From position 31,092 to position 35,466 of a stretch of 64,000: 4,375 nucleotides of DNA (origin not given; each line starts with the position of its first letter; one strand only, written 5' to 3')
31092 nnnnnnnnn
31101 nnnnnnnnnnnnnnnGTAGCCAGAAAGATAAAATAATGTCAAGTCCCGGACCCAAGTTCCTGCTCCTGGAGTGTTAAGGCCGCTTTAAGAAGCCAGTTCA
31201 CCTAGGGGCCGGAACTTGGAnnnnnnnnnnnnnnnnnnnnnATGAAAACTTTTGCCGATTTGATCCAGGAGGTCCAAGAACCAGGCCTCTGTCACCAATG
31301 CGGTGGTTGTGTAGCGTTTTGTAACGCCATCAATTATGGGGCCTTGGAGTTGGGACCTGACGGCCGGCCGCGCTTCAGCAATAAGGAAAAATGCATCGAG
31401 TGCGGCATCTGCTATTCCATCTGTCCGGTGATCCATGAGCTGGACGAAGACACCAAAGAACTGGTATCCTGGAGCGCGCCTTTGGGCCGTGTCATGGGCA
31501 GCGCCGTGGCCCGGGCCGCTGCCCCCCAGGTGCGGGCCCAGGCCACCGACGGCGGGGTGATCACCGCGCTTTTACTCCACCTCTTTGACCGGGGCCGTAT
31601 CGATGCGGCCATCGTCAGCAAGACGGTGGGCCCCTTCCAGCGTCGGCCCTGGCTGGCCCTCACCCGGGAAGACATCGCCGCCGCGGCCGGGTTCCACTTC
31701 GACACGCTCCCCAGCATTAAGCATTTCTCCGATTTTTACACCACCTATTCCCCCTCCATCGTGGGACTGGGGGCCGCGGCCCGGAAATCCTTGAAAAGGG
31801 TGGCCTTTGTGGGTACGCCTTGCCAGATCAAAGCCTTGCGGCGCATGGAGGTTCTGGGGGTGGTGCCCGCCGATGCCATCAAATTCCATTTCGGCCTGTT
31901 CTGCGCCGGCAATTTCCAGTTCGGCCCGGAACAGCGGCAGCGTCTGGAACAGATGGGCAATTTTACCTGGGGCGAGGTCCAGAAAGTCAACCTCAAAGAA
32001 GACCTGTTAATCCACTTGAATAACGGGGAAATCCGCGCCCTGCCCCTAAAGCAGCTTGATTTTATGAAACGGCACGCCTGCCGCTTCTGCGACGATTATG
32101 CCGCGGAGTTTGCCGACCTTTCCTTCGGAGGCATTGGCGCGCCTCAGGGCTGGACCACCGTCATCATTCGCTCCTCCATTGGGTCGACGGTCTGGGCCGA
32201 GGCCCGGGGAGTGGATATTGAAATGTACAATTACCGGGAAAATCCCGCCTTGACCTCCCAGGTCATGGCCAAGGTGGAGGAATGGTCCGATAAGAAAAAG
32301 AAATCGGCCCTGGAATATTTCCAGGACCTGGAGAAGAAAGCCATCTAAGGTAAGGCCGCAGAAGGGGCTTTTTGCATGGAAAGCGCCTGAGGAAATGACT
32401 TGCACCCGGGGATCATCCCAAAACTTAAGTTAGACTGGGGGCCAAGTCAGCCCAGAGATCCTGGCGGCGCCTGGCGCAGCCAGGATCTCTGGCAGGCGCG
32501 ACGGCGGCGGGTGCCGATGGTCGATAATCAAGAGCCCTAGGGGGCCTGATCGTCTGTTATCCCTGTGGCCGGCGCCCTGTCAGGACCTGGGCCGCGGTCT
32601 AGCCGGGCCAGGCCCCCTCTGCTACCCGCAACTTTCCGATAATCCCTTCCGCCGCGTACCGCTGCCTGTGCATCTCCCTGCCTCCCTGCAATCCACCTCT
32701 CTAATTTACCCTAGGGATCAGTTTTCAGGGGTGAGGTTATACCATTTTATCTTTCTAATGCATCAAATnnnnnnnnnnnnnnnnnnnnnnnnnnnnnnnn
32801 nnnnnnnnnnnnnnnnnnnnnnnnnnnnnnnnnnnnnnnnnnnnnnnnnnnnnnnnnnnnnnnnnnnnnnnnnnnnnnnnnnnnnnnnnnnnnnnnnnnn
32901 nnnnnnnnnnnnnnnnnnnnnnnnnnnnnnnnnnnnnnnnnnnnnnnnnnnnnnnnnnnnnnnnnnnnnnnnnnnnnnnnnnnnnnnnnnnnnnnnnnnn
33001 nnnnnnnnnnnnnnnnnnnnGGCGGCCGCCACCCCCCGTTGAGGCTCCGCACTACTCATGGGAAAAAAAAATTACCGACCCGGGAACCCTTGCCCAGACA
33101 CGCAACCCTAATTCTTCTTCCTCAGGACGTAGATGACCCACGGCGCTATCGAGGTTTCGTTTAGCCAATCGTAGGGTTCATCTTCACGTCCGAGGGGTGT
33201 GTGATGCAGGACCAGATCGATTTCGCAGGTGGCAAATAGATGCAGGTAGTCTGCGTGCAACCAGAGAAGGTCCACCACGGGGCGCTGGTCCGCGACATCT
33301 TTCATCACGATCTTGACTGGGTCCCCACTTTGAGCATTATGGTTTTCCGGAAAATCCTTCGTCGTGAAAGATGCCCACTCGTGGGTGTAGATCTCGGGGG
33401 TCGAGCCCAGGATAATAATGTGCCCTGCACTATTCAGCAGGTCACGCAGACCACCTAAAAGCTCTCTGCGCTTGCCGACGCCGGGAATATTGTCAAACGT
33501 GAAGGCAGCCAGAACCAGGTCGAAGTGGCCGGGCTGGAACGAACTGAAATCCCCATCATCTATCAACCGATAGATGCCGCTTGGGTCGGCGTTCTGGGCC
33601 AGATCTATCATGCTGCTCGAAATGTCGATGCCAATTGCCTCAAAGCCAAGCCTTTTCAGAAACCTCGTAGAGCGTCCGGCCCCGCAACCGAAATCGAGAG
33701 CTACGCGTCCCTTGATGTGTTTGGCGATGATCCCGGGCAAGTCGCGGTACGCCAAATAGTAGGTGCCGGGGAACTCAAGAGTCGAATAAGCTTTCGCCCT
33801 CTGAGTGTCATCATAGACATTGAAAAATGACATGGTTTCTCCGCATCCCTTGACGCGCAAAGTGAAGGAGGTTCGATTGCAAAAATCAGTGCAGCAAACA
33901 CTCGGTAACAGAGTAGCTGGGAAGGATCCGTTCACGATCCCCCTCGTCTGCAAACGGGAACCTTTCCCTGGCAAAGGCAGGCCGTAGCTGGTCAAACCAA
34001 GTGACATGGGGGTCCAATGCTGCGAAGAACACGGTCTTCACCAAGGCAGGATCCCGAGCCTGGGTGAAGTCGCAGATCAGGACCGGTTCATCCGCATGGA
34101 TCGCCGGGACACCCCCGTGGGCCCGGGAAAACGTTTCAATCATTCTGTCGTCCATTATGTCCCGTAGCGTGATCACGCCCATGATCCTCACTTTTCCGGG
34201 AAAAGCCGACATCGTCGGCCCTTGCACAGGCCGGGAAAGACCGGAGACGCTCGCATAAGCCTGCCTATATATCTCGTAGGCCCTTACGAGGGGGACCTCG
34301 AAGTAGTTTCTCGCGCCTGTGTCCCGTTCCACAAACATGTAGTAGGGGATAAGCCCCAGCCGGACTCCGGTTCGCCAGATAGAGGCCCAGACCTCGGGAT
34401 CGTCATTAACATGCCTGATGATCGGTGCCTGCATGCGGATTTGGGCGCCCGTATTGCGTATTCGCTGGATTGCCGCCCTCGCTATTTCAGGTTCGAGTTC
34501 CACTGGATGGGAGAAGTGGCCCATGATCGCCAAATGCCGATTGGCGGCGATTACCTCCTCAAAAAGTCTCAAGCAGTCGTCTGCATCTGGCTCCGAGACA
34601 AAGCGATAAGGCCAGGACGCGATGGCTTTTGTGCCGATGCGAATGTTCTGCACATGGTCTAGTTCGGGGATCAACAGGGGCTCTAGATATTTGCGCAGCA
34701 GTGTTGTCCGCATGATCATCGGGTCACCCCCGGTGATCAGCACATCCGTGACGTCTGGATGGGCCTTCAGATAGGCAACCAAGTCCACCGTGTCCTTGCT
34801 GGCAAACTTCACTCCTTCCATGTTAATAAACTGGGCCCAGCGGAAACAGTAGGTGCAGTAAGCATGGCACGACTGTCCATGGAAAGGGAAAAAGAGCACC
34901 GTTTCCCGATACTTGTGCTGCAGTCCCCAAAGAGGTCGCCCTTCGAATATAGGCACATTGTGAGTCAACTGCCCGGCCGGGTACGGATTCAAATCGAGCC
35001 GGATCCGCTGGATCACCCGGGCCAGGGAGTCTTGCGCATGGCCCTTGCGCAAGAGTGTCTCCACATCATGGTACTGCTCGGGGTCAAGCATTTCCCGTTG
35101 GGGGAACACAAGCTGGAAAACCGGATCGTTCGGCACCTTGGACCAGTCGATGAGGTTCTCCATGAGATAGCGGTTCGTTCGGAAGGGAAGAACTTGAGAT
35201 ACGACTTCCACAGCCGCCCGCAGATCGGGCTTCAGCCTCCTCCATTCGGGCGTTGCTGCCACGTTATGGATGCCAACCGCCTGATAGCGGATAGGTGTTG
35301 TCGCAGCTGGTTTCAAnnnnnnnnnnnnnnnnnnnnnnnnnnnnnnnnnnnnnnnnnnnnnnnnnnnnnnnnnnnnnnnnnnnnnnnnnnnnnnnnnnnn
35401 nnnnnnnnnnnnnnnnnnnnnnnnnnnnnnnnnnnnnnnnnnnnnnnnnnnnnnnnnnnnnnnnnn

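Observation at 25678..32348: NuoE-NuoF-ferredoxin-HdrA/MvhD-FrhB operon with no catalytic terminal subunit: orphan flavin-based electron-bifurcation module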

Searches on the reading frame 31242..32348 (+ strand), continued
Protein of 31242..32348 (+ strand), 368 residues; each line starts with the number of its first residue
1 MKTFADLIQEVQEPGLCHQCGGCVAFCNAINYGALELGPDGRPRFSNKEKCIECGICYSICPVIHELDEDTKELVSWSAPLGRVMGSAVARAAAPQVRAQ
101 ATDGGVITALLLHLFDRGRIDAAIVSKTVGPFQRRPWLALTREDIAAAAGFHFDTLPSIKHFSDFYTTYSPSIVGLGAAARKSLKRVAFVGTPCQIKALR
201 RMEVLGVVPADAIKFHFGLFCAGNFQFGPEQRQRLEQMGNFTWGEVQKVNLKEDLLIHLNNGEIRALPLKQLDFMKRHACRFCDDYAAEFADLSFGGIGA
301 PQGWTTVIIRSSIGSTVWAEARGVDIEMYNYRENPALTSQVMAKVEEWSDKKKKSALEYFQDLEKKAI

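Call 51: find_encoding_contigs(protein=P0232, flank=8000, max_places=1)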
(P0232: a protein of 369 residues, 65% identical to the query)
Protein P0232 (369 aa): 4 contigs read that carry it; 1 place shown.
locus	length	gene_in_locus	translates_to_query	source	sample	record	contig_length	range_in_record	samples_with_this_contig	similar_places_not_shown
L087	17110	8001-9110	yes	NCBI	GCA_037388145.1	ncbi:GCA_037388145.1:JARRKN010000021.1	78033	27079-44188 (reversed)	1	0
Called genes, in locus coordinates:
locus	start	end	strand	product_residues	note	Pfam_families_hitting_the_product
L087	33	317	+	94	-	-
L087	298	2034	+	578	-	PF00989:PAS, PF08448:PAS_4 (weak), PF13426:PAS_9, PF00158:Sigma54_activat, PF14532:Sigma54_activ_2, PF07728:AAA_5, PF25601:AAA_lid_14, PF02954:HTH_8, +1 more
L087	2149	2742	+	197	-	PF01257:2Fe-2S_thioredx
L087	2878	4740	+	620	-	PF01257:2Fe-2S_thioredx, PF01512:Complex1_51K, PF10589:NADH_4Fe-4S, PF12797:Fer4_2 (faint), PF12838:Fer4_7 (weak), PF13237:Fer4_10 (weak), PF14697:Fer4_21, PF00037:Fer4 (weak)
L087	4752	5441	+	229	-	PF13510:Fer2_4, PF00037:Fer4 (faint), PF13183:Fer4_8 (faint), PF13237:Fer4_10 (faint), PF12838:Fer4_7, PF14697:Fer4_21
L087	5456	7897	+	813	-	PF00037:Fer4 (faint), PF02662:FlpD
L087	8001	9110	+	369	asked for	PF13183:Fer4_8 (faint), PF13237:Fer4_10, PF14697:Fer4_21, PF12837:Fer4_6 (faint), PF12838:Fer4_7 (weak), PF00037:Fer4 (weak), PF04422:FrhB_FdhB_N, PF04432:FrhB_FdhB_C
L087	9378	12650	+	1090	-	PF00111:Fer2, PF13510:Fer2_4, PF12838:Fer4_7 (weak), PF07992:Pyr_redox_2 (weak), PF12831:FAD_oxidored (weak), PF00037:Fer4, PF13187:Fer4_9, PF14697:Fer4_21, +7 more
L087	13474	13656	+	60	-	PF07992:Pyr_redox_2 (weak), PF00890:FAD_binding_2 (weak), PF01266:DAO (weak), PF12831:FAD_oxidored, PF13450:NAD_binding_8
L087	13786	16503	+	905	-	PF00037:Fer4 (faint), PF12797:Fer4_2 (faint), PF12838:Fer4_7 (weak), PF13187:Fer4_9, PF13484:Fer4_16 (weak), PF07992:Pyr_redox_2 (weak), PF13450:NAD_binding_8 (weak), PF12838:Fer4_7, +5 more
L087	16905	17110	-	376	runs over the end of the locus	PF00685:Sulfotransfer_1 (weak), PF13469:Sulfotransfer_3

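Call 52: find_encoding_contigs(protein=P0163, flank=8000, max_places=1)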
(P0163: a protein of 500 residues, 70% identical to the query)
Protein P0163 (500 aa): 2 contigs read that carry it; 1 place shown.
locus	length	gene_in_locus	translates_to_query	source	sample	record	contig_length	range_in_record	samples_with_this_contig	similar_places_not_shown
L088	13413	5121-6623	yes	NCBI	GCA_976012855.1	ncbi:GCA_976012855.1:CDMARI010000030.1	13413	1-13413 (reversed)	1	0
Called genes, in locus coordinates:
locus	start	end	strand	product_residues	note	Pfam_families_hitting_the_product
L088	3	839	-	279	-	?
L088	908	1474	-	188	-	PF13183:Fer4_8, PF13187:Fer4_9, PF13534:Fer4_17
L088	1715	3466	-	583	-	PF02040:ArsB (weak), PF03600:CitMHS, PF00939:Na_sulph_symp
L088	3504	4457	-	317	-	PF00582:Usp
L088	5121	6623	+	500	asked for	PF00072:Response_reg, PF13183:Fer4_8 (faint), PF13237:Fer4_10 (weak), PF12800:Fer4_4 (faint), PF12837:Fer4_6 (faint), PF04422:FrhB_FdhB_N, PF04432:FrhB_FdhB_C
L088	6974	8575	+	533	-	PF01134:GIDA (weak), PF01262:AlaDh_PNT_C (faint), PF03486:HI0933_like (faint), PF07992:Pyr_redox_2, PF12831:FAD_oxidored (faint), PF13738:Pyr_redox_3, PF00070:Pyr_redox, PF02852:Pyr_redox_dim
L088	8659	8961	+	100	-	-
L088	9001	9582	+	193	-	PF01625:PMSR, PF20939:MsrA_helical (faint)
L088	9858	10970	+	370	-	PF13433:Peripla_BP_5, PF13458:Peripla_BP_6, PF01094:ANF_receptor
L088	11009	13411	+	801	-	?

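Call 71: find_related_loci(query=window:31242-32348:+, collection=metagenome_contigs, flank=9000)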
Query window:31242-32348:+ (368 aa) in metagenome_contigs; peptide patterns used: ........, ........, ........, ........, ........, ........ (x = any residue, [..] = any of these).
124 stretches matched a pattern; 41 encode a relative of the query (tblastn E <= 1e-3); 41 distinct loci.
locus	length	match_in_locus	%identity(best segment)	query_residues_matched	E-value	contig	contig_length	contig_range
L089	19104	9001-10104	87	1-368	0e+0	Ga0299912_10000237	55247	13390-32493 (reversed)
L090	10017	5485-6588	85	1-368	0e+0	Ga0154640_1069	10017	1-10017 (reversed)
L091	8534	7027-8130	83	1-368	0e+0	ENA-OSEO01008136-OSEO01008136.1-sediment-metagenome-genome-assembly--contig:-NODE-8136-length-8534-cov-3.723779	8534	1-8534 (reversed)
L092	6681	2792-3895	70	1-368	0e+0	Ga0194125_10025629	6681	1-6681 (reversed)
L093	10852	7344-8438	66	1-365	2e-175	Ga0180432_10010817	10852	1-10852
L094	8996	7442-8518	66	1-359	2e-173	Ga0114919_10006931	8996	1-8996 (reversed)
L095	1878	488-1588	64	1-367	0e+0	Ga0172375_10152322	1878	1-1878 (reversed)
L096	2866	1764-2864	64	1-367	0e+0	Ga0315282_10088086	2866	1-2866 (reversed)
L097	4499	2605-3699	64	1-365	7e-176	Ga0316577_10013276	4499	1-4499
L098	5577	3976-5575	63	1-368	6e-171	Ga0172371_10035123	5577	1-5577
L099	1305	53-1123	63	1-357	4e-177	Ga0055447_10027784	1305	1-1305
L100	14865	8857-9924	64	1-356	2e-160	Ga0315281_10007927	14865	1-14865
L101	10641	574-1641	63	1-356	2e-159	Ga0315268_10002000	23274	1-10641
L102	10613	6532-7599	63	1-356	8e-159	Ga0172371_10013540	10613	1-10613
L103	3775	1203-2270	61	1-356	4e-164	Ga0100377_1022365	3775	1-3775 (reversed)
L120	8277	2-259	58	271-356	2e-27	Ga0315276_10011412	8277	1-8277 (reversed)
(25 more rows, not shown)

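Call 87: predict_structure(alignment_id=A3)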
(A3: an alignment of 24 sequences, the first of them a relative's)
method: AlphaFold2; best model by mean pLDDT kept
length: 368 residues; sequences in the alignment: 24
mean_pLDDT: 64.5   pTM: 0.71
mean pLDDT of the five models: 64.5, 57.3, 54.4, 43.7, 37.7
residues with pLDDT >= 90: 33; 70-90: 129; 50-70: 101; < 50: 105
segments of 3 or more residues with pLDDT < 50: 1-38, 40-78, 151-177
pLDDT, mean of each block of 10 residues (from residue 1): 36 36 40 43 41 38 39 42 78 84 79 94 75 67 78 34 35 45 74 70 57 80 64 85 76 76 84 67 61 81 83 91 89 66 75 65 58
secondary structure, 60 per line:
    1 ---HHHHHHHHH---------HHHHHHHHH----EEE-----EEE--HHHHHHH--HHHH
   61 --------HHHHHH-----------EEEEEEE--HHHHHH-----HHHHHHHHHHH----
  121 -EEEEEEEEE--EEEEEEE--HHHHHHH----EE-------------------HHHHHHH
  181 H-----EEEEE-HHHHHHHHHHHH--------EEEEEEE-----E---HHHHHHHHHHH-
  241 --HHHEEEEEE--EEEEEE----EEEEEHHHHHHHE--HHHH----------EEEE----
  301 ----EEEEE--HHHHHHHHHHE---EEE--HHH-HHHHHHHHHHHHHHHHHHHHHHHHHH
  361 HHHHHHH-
elements in order: H4-12 H22-30 E35-37 E43-45 H48-54 H57-60 H69-74 E86-92 H95-100 H106-116 E122-130 E133-139 H142-148 H174-181 E187-191 H193-204 E213-219 H229-239 E246-251 E254-259 E264-268 H269-275 H279-282 E293-296 E305-309 H312-321 E326-328 H335-367

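Call 89: fold_search(model_id=the predicted structure, library=pdb)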
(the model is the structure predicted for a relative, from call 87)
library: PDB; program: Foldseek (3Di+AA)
matches with E <= 10: 366; with E <= 0.001: 21
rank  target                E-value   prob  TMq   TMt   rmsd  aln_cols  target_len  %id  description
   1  8riu_B                3.6e-25  1.00  0.69  0.69   6.3       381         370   28  Crystal structure of the F420-reducing carbon monoxide dehydrogenase component from the ethanotroph Candidatus Ethanop (released 2024-10-02)
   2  8rja_E                1.3e-24  1.00  0.69  0.72   6.0       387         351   26  Crystal structure of the F420-reducing formylmethanofuran dehydrogenase complex from the ethanotroph Candidatus Ethano (released 2024-10-02)
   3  6qgr_B                1.4e-22  1.00  0.62  0.77   3.8       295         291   28  The F420-reducing [NiFe] hydrogenase complex from Methanosarcina barkeri at the Nia-S state (released 2019-10-23)
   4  9r51_B                4.5e-22  1.00  0.64  0.82   3.8       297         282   25  Dimeric state of the F420-reducing hydrogenase from Methanothermococcus thermolithotrophicus in crystalline form 1 (released 2025-10-22)
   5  6qii_B                6.0e-22  1.00  0.62  0.76   3.9       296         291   28  Xenon derivatization of the F420-reducing [NiFe] hydrogenase complex from Methanosarcina barkeri (released 2019-10-23)
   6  9r52_B                1.1e-21  1.00  0.65  0.84   3.0       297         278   25  Dimeric state of the F420-reducing hydrogenase from Methanothermococcus thermolithotrophicus in crystalline form 2 (released 2025-10-22)
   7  4ci0_C                8.9e-21  1.00  0.64  0.82   3.4       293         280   26  Electron cryo-microscopy of F420-reducing NiFe hydrogenase Frh (released 2014-02-26)
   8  7npa_D                1.3e-20  1.00  0.65  0.41   6.1       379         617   22  Crystal structure of the Coenzyme F420-dependent sulfite reductase from Methanothermococcus thermolithotrophicus at 1. (released 2022-03-23)
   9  7np8_A                1.4e-20  1.00  0.66  0.41   5.5       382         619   22  Crystal structure of the Coenzyme F420-dependent sulfite reductase from Methanocaldococcus jannaschii at 2.3-A resolut (released 2022-03-23)
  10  7np8_B                1.8e-20  1.00  0.66  0.41   5.5       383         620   22  Crystal structure of the Coenzyme F420-dependent sulfite reductase from Methanocaldococcus jannaschii at 2.3-A resolut (released 2022-03-23)
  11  7npa_A                1.2e-19  1.00  0.66  0.41   5.7       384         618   22  Crystal structure of the Coenzyme F420-dependent sulfite reductase from Methanothermococcus thermolithotrophicus at 1. (released 2022-03-23)
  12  7npa_N                1.1e-18  1.00  0.65  0.41   5.4       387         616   21  Crystal structure of the Coenzyme F420-dependent sulfite reductase from Methanothermococcus thermolithotrophicus at 1. (released 2022-03-23)
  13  8rvu_E                5.1e-16  1.00  0.59  0.57   3.9       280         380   20  CryoEM structure of the Elp-Hdr complex of Methanothermobacter marburgensis state 2 (composite structure) (released 2025-05-14)
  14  5dqr_D                3.1e-15  1.00  0.57  0.51   7.3       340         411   19  The crystal structure of Arabidopsis 7-hydroxymethyl chlorophyll a reductase (HCAR) (released 2016-04-20)
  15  5dqr_F                3.7e-15  1.00  0.57  0.51   7.5       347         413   20  The crystal structure of Arabidopsis 7-hydroxymethyl chlorophyll a reductase (HCAR) (released 2016-04-20)
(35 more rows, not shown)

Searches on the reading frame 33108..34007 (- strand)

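Call 7: search_protein_families(library=pfam, proteins=[window:33108-34007:-], max_evalue=0.001)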
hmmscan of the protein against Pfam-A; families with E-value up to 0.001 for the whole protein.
window:33108-34007:- (299 aa): 5 families
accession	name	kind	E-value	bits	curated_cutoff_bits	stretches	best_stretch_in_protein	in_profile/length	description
PF08241.18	Methyltransf_11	-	6.2e-12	46.4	21.2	1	104-199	1-95/95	Methyltransferase domain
PF08242.18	Methyltransf_12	-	3.9e-11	44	30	1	104-197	1-98/98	Methyltransferase domain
PF13649.12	Methyltransf_25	-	7.9e-11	43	27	1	104-193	2-95/97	Methyltransferase domain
PF13489.12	Methyltransf_23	-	1.1e-08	35.4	27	1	96-203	19-120/164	Methyltransferase domain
PF13847.12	Methyltransf_31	-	4.5e-07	30.1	27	1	99-199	3-109/145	Methyltransferase domain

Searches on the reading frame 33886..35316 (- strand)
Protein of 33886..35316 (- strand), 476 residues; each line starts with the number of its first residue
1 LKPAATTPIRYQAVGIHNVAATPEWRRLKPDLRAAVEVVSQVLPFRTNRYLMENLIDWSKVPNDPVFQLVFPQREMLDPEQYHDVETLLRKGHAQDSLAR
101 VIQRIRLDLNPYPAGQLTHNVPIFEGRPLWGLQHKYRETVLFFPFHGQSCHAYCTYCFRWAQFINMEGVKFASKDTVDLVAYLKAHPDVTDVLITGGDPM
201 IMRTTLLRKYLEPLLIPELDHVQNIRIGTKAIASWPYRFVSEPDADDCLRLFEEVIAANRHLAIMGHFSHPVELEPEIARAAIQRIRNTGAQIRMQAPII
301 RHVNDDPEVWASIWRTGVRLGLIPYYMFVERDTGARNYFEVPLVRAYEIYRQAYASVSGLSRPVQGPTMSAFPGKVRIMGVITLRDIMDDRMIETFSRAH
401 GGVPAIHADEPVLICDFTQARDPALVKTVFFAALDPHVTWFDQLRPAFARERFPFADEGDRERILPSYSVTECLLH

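Call 7: search_protein_families(library=pfam, proteins=[window:33886-35316:-], max_evalue=0.001)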
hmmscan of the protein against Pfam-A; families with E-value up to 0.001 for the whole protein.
window:33886-35316:- (476 aa): 1 family
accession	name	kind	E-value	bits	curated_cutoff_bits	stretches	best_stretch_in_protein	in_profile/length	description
PF04055.27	Radical_SAM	-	0.00011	22.9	29.5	1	146-203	3-60/166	Radical SAM superfamily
